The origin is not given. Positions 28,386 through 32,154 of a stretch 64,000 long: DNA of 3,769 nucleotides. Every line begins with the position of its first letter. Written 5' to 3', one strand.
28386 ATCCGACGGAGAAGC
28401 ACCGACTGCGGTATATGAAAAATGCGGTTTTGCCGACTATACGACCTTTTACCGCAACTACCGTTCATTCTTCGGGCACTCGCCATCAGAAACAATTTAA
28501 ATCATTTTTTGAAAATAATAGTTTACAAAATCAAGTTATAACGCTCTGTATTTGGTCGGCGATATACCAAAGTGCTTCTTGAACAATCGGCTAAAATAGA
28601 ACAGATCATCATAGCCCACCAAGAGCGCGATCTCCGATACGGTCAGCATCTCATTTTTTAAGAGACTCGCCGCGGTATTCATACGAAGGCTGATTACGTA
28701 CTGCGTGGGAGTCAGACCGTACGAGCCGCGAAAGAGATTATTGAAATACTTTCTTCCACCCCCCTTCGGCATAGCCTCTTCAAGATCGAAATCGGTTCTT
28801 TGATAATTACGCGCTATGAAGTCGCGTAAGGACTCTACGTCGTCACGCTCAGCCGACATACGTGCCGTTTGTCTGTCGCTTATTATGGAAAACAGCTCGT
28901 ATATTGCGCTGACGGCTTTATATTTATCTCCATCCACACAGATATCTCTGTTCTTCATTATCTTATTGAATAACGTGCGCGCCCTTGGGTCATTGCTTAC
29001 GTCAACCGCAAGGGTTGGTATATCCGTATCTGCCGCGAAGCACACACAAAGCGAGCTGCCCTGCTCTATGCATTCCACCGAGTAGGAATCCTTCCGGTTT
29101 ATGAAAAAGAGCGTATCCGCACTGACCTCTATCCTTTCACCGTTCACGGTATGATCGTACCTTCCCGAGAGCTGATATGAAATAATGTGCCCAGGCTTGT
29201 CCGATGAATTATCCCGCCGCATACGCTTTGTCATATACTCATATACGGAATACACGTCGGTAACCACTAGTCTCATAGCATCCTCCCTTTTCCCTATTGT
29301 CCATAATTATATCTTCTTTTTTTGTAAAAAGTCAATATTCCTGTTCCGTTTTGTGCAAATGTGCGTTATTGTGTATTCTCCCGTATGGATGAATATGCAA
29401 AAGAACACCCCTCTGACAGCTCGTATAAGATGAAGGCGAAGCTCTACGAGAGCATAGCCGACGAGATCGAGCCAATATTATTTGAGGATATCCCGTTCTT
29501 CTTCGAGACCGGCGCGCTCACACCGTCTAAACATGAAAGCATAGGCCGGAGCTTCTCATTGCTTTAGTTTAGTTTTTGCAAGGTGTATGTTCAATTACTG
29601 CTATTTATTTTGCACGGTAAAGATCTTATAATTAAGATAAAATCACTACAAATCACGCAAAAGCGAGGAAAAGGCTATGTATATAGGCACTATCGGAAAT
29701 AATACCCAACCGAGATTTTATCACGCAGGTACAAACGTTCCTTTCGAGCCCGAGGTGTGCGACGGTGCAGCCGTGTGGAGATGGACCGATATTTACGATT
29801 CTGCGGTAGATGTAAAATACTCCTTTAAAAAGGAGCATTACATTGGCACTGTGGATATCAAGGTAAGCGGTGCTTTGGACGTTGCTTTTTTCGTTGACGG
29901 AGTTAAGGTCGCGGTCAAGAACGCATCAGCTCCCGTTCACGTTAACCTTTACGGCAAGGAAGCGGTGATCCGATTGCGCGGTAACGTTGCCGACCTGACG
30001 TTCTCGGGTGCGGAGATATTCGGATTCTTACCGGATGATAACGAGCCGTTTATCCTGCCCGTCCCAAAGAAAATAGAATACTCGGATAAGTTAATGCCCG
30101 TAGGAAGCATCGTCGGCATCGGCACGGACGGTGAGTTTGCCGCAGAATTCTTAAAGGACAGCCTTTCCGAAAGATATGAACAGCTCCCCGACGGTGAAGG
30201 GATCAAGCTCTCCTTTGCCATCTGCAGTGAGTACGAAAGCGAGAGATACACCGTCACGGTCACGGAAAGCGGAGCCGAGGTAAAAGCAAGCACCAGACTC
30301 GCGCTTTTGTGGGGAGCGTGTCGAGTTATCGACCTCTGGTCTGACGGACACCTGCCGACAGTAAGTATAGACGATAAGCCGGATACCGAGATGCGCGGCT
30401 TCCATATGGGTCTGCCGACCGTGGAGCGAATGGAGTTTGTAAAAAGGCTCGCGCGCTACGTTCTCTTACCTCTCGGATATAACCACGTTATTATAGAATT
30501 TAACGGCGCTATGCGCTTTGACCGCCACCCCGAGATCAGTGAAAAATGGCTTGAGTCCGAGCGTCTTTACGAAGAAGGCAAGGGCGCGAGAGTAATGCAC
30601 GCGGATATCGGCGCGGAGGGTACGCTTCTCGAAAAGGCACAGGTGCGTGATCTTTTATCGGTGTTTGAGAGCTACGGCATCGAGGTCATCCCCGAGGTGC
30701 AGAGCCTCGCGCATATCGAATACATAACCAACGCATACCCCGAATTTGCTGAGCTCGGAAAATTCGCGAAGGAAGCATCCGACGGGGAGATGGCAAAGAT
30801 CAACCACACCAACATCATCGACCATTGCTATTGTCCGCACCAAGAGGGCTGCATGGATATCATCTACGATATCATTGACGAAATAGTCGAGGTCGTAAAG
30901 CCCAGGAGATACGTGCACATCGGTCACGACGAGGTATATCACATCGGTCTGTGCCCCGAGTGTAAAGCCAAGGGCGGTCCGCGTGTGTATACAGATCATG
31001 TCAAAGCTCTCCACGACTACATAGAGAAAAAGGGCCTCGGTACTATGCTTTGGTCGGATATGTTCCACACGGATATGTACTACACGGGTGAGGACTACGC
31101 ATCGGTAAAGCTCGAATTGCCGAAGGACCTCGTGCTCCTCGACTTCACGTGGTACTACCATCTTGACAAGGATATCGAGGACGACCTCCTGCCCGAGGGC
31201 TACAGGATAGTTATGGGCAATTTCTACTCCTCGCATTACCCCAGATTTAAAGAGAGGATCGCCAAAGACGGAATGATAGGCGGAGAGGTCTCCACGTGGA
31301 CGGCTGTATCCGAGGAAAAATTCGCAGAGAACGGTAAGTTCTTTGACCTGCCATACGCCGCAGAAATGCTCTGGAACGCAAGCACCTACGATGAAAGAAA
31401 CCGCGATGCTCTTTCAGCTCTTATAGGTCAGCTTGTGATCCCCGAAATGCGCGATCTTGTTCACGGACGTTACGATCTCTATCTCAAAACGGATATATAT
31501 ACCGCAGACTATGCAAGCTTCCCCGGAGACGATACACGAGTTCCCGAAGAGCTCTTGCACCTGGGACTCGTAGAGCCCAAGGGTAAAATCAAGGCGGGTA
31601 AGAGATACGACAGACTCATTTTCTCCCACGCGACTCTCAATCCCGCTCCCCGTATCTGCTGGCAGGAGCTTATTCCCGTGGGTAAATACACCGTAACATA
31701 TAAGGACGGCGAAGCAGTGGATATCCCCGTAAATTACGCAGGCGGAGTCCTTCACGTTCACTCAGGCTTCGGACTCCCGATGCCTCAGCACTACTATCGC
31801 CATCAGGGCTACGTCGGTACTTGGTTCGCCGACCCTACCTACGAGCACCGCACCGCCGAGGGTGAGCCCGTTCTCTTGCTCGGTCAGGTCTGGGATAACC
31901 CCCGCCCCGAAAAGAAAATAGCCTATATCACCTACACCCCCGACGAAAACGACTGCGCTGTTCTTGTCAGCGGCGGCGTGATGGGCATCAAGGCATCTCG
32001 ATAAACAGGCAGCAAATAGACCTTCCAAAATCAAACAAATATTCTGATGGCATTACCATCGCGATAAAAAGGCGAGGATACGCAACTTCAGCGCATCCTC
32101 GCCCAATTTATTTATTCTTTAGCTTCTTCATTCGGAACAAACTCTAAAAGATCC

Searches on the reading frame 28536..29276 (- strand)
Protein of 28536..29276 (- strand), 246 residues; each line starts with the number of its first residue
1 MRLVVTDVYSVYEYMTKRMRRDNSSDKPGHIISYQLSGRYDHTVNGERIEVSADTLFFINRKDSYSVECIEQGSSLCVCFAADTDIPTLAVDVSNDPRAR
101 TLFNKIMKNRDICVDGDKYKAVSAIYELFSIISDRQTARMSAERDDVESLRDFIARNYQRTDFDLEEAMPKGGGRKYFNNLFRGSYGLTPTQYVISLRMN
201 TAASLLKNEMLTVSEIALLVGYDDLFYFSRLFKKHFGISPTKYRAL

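Call 7: search_protein_families(library=pfam, proteins=[window:28536-29276:-])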
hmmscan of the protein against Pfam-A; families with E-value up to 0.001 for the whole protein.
window:28536-29276:- (246 aa): 2 families
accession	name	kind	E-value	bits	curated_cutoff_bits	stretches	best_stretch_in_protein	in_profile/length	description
PF12833.13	HTH_18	-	9.7e-20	71.1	33.6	1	175-245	9-79/80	Helix-turn-helix domain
PF00165.29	HTH_AraC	-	2.7e-15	56.5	26.6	1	211-244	9-41/42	Bacterial regulatory helix-turn-helix proteins, AraC family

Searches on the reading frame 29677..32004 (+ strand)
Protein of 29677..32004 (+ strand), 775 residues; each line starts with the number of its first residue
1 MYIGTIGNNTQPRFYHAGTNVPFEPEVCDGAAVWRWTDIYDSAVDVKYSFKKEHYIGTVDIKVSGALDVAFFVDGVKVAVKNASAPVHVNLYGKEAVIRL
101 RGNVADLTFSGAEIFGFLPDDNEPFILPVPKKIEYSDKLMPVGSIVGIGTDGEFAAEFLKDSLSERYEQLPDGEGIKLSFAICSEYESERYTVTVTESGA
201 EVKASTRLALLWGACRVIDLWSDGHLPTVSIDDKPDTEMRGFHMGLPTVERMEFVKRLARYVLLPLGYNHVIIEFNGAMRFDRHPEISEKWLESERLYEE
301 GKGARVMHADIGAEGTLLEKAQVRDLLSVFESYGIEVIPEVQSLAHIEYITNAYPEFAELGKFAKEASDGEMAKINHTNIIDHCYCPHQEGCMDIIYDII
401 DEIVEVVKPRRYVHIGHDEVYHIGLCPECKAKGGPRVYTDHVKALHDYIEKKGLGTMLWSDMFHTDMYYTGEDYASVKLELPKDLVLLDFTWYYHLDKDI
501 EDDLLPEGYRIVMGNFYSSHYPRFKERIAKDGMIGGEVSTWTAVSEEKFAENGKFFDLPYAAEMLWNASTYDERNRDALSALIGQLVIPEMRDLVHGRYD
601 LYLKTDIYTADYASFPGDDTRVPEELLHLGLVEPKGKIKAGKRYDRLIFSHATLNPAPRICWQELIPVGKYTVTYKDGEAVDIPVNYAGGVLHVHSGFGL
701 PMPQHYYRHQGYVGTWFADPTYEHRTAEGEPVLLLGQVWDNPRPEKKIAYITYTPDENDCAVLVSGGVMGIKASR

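Call 7: search_protein_families(library=pfam, proteins=[window:29677-32004:+])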
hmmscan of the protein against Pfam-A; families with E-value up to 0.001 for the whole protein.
window:29677-32004:+ (775 aa): 2 families
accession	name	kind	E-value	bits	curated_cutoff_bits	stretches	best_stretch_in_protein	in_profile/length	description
PF00728.28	Glyco_hydro_20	-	8.8e-16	58.6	22.3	1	300-510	68-281/348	Glycosyl hydrolase family 20, catalytic domain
PF02838.20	Glyco_hydro_20b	-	0.00012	23.2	26.1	1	124-233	2-123/124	Glycosyl hydrolase family 20, domain 2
